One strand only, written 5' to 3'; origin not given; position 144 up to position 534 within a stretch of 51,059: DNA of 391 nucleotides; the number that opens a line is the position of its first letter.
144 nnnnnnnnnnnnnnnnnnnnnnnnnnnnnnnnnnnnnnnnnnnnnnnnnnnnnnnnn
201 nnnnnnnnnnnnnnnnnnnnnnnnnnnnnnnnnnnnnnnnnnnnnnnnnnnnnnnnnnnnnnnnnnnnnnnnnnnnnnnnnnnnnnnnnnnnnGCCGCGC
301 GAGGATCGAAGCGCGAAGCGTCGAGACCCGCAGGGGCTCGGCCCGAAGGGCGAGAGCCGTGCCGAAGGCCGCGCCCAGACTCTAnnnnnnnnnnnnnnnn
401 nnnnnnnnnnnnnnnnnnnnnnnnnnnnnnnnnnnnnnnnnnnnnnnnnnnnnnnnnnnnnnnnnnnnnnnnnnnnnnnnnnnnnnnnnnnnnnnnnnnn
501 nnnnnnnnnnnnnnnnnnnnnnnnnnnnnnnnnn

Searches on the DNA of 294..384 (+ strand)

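Call 13: build_rna_model(alignment_id=A2, structure=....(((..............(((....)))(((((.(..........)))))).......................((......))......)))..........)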
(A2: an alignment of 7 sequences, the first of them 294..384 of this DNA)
Model R1 built from alignment A2 (7 sequences, 106 columns); structure: as given.
model positions 97; base pairs 14; branch points 2; effective number of sequences 2.5; information 0.59 bits per position. Calibrated on 0.2 Mb of random sequence (short: E-values are rough).
structure used (alignment columns):
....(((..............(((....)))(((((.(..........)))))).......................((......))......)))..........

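Call 23: search_with_rna_model(model_id=R1, sources=[window, L001, L002, L003, L004, L005, L006, L007, L008, L009, L010, L011, L012, L013, L014, L015, L016, L017, L018, L019, L020, L021, L022, L023, L024, L025, L026, L027, L028, L029, L030, L031, L032, L033, L034, L035, L036, L037, L038, L039, L040, L041, L042, L043, L044, L045, L046, L047, L048, L049, L050, L051, L052, L053, L054, L055, L056, L057, L058, L059, L060, L061, L062, L063, L064, L065, L066, L067, L068, L069, L070, L071, L072, L073, L074, L075, L076, L077, L078, L079, L080], max_evalue=0.01, make_alignment=true)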
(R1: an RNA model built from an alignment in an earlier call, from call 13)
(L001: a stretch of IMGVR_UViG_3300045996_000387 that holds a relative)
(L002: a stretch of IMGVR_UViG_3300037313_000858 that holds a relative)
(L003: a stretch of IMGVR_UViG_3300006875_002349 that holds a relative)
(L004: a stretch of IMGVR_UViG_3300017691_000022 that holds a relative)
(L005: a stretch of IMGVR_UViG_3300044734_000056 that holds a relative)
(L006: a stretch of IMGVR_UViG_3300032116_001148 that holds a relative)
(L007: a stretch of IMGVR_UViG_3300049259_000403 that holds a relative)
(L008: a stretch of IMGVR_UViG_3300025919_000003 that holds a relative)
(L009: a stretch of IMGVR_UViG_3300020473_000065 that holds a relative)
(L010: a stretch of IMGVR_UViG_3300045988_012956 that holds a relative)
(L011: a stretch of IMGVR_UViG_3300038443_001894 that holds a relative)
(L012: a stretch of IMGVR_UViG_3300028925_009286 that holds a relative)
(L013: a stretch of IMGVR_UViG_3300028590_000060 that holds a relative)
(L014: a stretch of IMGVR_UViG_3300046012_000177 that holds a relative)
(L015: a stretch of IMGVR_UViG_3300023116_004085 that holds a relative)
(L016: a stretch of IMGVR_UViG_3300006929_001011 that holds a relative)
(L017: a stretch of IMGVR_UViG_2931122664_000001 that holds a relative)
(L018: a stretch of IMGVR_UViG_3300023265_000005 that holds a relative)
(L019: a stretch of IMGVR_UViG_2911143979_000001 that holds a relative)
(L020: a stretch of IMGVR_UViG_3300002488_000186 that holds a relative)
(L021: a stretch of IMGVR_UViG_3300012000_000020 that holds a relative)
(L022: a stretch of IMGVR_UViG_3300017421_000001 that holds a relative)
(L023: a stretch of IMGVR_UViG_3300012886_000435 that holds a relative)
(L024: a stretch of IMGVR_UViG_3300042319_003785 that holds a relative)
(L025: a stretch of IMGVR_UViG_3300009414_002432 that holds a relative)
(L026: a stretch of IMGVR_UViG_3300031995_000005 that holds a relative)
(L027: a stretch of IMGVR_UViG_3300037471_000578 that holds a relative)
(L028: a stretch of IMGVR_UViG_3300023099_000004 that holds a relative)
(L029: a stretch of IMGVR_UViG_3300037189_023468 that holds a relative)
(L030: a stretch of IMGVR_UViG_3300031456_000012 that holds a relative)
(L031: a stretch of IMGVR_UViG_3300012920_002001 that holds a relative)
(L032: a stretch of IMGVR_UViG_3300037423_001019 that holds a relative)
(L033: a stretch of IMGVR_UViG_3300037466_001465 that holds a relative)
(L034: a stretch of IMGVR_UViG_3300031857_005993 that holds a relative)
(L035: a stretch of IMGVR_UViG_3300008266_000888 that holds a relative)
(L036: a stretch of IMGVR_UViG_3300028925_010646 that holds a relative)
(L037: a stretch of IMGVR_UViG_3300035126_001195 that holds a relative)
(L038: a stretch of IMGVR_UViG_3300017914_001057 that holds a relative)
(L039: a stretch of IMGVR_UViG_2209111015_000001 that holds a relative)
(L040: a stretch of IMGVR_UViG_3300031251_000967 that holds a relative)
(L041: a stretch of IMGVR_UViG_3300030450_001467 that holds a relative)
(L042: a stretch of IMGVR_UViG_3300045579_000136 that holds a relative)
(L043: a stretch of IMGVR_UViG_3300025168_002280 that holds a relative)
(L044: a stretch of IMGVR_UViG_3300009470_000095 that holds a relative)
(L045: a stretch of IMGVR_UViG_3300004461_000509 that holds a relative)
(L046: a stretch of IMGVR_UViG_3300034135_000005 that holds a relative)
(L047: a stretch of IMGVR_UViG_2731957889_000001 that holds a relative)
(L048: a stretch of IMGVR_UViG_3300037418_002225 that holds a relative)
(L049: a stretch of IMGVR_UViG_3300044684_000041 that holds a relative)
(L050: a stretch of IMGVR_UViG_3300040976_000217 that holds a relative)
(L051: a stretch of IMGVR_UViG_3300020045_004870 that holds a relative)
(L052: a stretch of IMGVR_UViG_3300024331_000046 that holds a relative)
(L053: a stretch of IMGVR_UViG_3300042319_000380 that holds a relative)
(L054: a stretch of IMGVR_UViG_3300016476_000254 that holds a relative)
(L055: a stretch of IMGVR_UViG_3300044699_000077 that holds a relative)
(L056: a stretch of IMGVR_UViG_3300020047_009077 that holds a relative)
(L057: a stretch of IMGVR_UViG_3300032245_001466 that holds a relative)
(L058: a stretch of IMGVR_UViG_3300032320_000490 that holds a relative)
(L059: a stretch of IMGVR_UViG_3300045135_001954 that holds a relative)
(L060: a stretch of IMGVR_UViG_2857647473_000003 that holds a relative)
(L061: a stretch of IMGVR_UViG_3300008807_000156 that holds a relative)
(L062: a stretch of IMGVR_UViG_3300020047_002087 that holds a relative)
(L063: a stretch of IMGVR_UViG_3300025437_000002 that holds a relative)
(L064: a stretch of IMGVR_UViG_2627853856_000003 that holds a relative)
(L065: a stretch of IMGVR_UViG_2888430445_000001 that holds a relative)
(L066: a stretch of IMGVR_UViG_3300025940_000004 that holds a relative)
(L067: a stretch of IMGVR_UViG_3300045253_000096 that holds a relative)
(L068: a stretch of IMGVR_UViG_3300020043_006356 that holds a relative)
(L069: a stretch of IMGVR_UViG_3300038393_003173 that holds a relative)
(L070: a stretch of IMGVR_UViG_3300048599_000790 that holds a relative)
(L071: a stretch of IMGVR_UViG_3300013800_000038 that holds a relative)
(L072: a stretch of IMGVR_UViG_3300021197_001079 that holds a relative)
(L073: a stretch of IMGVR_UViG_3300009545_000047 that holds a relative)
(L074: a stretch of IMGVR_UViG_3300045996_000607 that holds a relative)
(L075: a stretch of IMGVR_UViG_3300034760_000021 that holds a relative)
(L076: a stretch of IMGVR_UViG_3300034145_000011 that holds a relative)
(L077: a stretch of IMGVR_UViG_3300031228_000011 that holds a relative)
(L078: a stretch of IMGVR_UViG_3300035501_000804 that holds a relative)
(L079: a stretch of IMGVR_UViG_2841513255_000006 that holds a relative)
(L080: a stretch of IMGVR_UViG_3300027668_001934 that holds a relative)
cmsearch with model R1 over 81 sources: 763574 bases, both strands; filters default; matches with E-value up to 0.01: 173.
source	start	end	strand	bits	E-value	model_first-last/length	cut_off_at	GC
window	49268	49367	-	92.1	3e-18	1-97/97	no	0.66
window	50362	50457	-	80.3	1.6e-15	1-97/97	no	0.65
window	9354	9449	+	77.9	5.8e-15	1-97/97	no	0.7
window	40439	40540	+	76.8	1e-14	1-97/97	no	0.63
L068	2716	2806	+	76.6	1.1e-14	1-97/97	no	0.66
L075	8223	8324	-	75.1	2.6e-14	1-97/97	no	0.64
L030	2560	2656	+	70.2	3.4e-13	1-97/97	no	0.65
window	294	383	+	68.5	8.4e-13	1-97/97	no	0.74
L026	9555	9650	-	67.9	1.2e-12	1-97/97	no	0.71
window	49100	49187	+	67.6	1.4e-12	1-97/97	no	0.73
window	39115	39205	+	67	1.9e-12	1-97/97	no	0.71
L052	12334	12427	-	66.4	2.6e-12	1-97/97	no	0.63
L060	10499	10587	+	66.1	3e-12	1-97/97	no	0.67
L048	859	956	+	65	5.5e-12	1-97/97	no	0.67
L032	10215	10308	+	64.9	5.7e-12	1-97/97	no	0.67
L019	879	973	+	64.9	5.9e-12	1-97/97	no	0.63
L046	3273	3369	+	64.5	7.2e-12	1-97/97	no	0.6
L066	188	278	+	63.6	1.1e-11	1-97/97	no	0.67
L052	3976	4070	+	61.8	3e-11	1-97/97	no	0.69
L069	862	953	+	60.7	5.5e-11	1-97/97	no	0.65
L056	2905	2990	+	60.2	7e-11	1-97/97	no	0.66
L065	5779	5867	+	59.9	8.2e-11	1-97/97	no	0.69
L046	11410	11505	-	59.9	8.3e-11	1-97/97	no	0.69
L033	763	854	+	59.6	9.5e-11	1-97/97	no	0.7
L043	6681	6760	-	59.2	1.2e-10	1-97/97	no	0.59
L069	333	421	-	59.1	1.3e-10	1-97/97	no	0.69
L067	979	1064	-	58.8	1.5e-10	1-97/97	no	0.73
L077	5965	6055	+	58.7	1.5e-10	1-97/97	no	0.69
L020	1254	1333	-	58.6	1.6e-10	1-97/97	no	0.55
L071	3869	3959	+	58.5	1.8e-10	1-97/97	no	0.71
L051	8832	8925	+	57.5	3e-10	1-97/97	no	0.71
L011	7282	7381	+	57.2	3.5e-10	1-97/97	no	0.68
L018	12168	12258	+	57.1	3.8e-10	1-97/97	no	0.69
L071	3207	3292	-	56.9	4e-10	1-97/97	no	0.69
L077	11564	11666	+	56.8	4.4e-10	1-97/97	no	0.66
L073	10823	10924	+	56.7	4.6e-10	1-97/97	no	0.58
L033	303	394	-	56.7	4.6e-10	1-97/97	no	0.67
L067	1269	1362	+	56.6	4.7e-10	1-97/97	no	0.71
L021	7215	7308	+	56.6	4.8e-10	1-97/97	no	0.63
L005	3473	3558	+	56.4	5.3e-10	1-97/97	no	0.73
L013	7278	7369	+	56.3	5.8e-10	1-97/97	no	0.68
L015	587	666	-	55.9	6.9e-10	1-97/97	no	0.64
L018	4686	4776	+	55.7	7.6e-10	1-97/97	no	0.68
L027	2927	3018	-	55.4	8.9e-10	1-97/97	no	0.67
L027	6616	6713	+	55.3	9.4e-10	1-97/97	no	0.65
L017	12685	12773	+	54.7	1.3e-09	1-97/97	no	0.67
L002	1630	1709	-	54.3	1.6e-09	1-97/97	no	0.68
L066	1256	1356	+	54.1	1.8e-09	1-97/97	no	0.57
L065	5430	5528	-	53.8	2.1e-09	1-97/97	no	0.67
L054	2692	2796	+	53.5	2.4e-09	1-97/97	no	0.68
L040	4227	4317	+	53.5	2.5e-09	1-97/97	no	0.63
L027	6029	6119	-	53.5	2.5e-09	1-97/97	no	0.66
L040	3910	4003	-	53.3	2.8e-09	1-97/97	no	0.68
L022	5328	5412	+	53.3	2.8e-09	1-97/97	no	0.67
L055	3670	3769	-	52.9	3.4e-09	1-97/97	no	0.7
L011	2207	2300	+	52.9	3.5e-09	1-97/97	no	0.67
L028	1282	1366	-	52.6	4e-09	1-97/97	no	0.66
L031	6336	6417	+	52.3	4.6e-09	1-97/97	no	0.6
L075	4761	4846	-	51.8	6.3e-09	1-97/97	no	0.7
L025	10093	10186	-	51.7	6.4e-09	1-97/97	no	0.69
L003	2263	2345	-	51.6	6.7e-09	1-97/97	no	0.66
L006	7066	7160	+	51.4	7.5e-09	1-97/97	no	0.68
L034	5674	5768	+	51.4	7.5e-09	1-97/97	no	0.68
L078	1362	1445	+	51.3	8.1e-09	1-97/97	no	0.58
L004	458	550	-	51.2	8.5e-09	1-97/97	no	0.65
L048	1042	1136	-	51.2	8.6e-09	1-97/97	no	0.69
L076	2385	2479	-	50.7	1.1e-08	1-97/97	no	0.68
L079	6762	6849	-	50.7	1.1e-08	1-97/97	no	0.7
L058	2038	2114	+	50.5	1.2e-08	1-97/97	no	0.52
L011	533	624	-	50.5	1.2e-08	1-97/97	no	0.67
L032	6203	6294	-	50.1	1.5e-08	1-97/97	no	0.64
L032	7987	8082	-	49.9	1.7e-08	1-97/97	no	0.68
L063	210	297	+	49.8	1.7e-08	1-97/97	no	0.69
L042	3456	3559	-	49.3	2.4e-08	1-97/97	no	0.66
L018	8963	9063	-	49.2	2.5e-08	1-97/97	no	0.67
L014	7553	7652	-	48.7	3.2e-08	1-97/97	no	0.7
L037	694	796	-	48.6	3.4e-08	1-97/97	no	0.7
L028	1539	1626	+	48.5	3.6e-08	1-97/97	no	0.65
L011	6619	6718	+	48.4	3.7e-08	1-97/97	no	0.64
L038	3118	3199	-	48.3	4e-08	1-97/97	no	0.61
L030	1867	1963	-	47.9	4.8e-08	1-97/97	no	0.66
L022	4927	5023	-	47.8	5.2e-08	1-97/97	no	0.67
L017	8235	8332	-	47.2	6.9e-08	1-97/97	no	0.65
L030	32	121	-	47.2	7.1e-08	1-97/97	no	0.68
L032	5628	5712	+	46.8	8.8e-08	1-97/97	no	0.64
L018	4342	4435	-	46.7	9.1e-08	1-97/97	no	0.67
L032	12857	12951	+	46.5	1e-07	1-97/97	no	0.64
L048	2847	2940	+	46.5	1.1e-07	1-97/97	no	0.68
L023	1443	1538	+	46.4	1.1e-07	1-97/97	no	0.64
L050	915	991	-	46.2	1.2e-07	1-97/97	no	0.58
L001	11799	11889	-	46.2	1.2e-07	1-97/97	no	0.63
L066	704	797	-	46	1.3e-07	1-97/97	no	0.66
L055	6712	6812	+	45.9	1.4e-07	1-97/97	no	0.63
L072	9871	9958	-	45.9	1.4e-07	1-97/97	no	0.65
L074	3317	3398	+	45.8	1.5e-07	1-97/97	no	0.65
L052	6446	6543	-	45.5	1.7e-07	1-97/97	no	0.68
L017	8790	8874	+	45.5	1.7e-07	1-97/97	no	0.68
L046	6337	6432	+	45.3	1.9e-07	1-97/97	no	0.72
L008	1274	1361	+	45.2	2.1e-07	1-97/97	no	0.64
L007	5253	5333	+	45.2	2.1e-07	1-97/97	no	0.67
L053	635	749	+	45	2.3e-07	1-97/97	no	0.53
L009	2955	3056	+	45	2.3e-07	1-97/97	no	0.62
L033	3803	3900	-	44.8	2.5e-07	1-97/97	no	0.66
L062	5675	5768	+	44.8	2.6e-07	1-97/97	no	0.62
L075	5261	5353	+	44.7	2.7e-07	1-97/97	no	0.7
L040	1948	2050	-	44.5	3e-07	1-97/97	no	0.71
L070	3722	3819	-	44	3.9e-07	1-97/97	no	0.67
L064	1433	1527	-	43.9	4.2e-07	1-97/97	no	0.67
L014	1609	1699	+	43.7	4.5e-07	1-97/97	no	0.65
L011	5455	5549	-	43.4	5.3e-07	1-97/97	no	0.68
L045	2157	2239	-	43.4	5.4e-07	1-97/97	no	0.6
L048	3470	3558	+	43.4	5.4e-07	1-97/97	no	0.64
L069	1903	1988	-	43.1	6.2e-07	1-97/97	no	0.62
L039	7418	7549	+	42.9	7.2e-07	1-97/97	no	0.57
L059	1185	1291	-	42.8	7.2e-07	1-97/97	no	0.63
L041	2239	2350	-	42.6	8e-07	1-97/97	no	0.64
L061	514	606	+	42.5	8.7e-07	1-97/97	no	0.66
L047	1291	1382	+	42.4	9.2e-07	1-97/97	no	0.7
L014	7999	8054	+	42.2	1e-06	1-57/97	3'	0.68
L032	5075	5164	-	41.5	1.5e-06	1-97/97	no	0.61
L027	1474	1564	-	41.4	1.6e-06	1-97/97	no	0.68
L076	6924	7024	-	41.4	1.6e-06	1-97/97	no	0.69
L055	8752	8858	+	41.2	1.7e-06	1-97/97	no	0.68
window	8466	8564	-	41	1.9e-06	1-97/97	no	0.71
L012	8534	8612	-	40.6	2.4e-06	1-97/97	no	0.58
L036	2634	2712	-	40.6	2.4e-06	1-97/97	no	0.58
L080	4803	4881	+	40.6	2.4e-06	1-97/97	no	0.58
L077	5662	5753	-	40.3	2.8e-06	1-97/97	no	0.68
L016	5668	5775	+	39.6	4.1e-06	1-97/97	no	0.61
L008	1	77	-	39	5.5e-06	1-97/97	no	0.62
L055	6047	6145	-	38.7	6.7e-06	1-97/97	no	0.74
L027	5323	5413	-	38.6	6.7e-06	1-97/97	no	0.65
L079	7286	7369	+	37.6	1.1e-05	1-97/97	no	0.64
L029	92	193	+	37.6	1.2e-05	1-97/97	no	0.67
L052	13086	13183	+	37.2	1.5e-05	1-97/97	no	0.67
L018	11806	11899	-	36.9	1.7e-05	1-97/97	no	0.68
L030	1678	1774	+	36.9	1.7e-05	1-97/97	no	0.69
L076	8368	8461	+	36.7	1.9e-05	1-97/97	no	0.7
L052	3618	3714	-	36.7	1.9e-05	1-97/97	no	0.69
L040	2481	2586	+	36.4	2.3e-05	1-97/97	no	0.65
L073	10337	10431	-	36.3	2.4e-05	1-97/97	no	0.61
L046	2337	2424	-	36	2.8e-05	1-97/97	no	0.65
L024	697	798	-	35.4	3.8e-05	1-97/97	no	0.7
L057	3371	3472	-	35.4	3.8e-05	1-97/97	no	0.7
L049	12749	12829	+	34.5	6.2e-05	1-97/97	no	0.6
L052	284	377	+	34.2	7.2e-05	1-97/97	no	0.67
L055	2644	2736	+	33.9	8.6e-05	1-97/97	no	0.6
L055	8402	8500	+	33.8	8.9e-05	1-97/97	no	0.69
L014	1262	1358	-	33.8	9e-05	1-97/97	no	0.68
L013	6432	6520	-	33.2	0.00012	1-97/97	no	0.74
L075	8092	8185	+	33.2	0.00012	1-97/97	no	0.68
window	2563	2654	+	31.8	0.00026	1-97/97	no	0.64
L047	797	892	-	31.5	0.0003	1-97/97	no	0.66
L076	111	204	+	31.3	0.00034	1-97/97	no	0.7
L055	515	614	-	30.9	0.00041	1-97/97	no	0.71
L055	7938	8040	-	30.9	0.00041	1-97/97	no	0.74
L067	238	341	+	30.9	0.00042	1-97/97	no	0.72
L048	3058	3161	-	30.6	0.00049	1-97/97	no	0.65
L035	1060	1162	-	30.6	0.0005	1-97/97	no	0.71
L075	5403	5495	-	30.1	0.00065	1-97/97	no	0.66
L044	5074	5171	-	30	0.00069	1-97/97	no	0.56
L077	4110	4204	-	28.9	0.0012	1-97/97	no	0.66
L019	6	108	-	26.7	0.0039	1-97/97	no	0.71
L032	13872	13962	+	26.7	0.0039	1-97/97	no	0.68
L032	6921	7016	+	26.3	0.0047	1-97/97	no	0.61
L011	5698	5794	+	26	0.0056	1-97/97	no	0.72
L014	1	49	-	26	0.0057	1-48/97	3'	0.67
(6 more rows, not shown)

Alignment A4: 150 matches aligned to the model, 197 columns, each read 5' to 3' on its own strand. Consensus structure (alignment columns), stored with it:
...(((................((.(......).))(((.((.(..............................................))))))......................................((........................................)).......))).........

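Call 39: build_rna_model(alignment_id=A4, structure=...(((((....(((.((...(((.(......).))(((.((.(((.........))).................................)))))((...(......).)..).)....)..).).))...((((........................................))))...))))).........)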
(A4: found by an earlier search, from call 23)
Model R2 built from alignment A4 (150 sequences, 197 columns); structure: as given.
model positions 97; base pairs 29; branch points 3; effective number of sequences 4.15; information 0.59 bits per position. Calibrated on 0.2 Mb of random sequence (short: E-values are rough).
structure used (alignment columns):
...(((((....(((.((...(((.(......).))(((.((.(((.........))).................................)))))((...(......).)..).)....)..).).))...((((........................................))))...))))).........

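Call 40: search_with_rna_model(model_id=R2, source=window, max_evalue=1, filters=off, show_alignments=0)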
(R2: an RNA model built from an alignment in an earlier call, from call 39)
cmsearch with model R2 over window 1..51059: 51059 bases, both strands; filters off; matches with E-value up to 1: 19.
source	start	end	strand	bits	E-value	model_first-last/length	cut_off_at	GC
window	49268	49367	-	87.9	3.9e-18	1-97/97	no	0.66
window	45713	45811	+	77.3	1.1e-15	1-97/97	no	0.67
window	294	383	+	74.1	6.1e-15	1-97/97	no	0.74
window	49100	49187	+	73.2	1e-14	1-97/97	no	0.73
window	40439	40540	+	71.1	2.9e-14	1-97/97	no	0.63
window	9354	9449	+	67.1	2.5e-13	1-97/97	no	0.7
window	48313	48408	-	65.9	4.8e-13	1-97/97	no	0.68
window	50362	50457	-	65.8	5.1e-13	1-97/97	no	0.65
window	39115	39205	+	64.6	9.6e-13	1-97/97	no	0.71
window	45309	45408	-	57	5.4e-11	1-97/97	no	0.75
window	50031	50124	+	52.8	5.1e-10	1-97/97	no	0.66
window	44463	44556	+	52.5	5.7e-10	1-97/97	no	0.65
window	8466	8564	-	51.2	1.2e-09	1-97/97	no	0.71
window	39497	39593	-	49.4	3e-09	1-97/97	no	0.69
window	2563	2651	+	40.1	4.2e-07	1-97/97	no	0.65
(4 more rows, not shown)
